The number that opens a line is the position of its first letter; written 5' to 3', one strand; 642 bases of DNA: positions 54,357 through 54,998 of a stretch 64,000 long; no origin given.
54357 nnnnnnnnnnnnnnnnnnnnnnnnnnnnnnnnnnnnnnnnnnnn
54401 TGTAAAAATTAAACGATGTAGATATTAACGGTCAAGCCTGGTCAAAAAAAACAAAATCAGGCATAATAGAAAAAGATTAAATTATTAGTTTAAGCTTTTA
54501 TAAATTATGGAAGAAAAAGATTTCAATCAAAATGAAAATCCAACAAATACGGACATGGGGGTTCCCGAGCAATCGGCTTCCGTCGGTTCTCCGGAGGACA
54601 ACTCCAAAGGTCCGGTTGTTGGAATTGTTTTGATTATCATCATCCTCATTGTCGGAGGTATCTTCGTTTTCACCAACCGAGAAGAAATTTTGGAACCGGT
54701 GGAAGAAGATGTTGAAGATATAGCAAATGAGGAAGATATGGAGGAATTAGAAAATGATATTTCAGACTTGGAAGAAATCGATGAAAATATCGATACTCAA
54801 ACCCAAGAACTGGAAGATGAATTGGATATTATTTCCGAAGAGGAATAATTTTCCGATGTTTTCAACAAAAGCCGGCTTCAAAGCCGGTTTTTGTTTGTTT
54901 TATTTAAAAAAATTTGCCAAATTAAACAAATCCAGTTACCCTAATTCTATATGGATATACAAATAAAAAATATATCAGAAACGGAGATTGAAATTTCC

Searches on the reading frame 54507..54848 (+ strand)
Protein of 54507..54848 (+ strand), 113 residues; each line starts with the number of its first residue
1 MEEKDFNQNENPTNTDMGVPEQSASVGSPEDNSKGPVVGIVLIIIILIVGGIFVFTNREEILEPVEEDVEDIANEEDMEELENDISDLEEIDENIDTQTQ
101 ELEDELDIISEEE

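Call 58: search_protein_families(library=pfam, proteins=[window:54507-54848:+], max_evalue=0.01)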
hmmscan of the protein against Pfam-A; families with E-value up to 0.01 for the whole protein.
window:54507-54848:+ (113 aa): 2 families
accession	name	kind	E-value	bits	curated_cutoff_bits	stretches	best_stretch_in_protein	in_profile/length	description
PF17231.7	DUF5305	-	3.7e-05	23.7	29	1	21-103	99-181/217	Family of unknown function (DUF5305)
PF01920.25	Prefoldin_2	-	0.00084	19.7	27.6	0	48-106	50-99/106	Prefoldin subunit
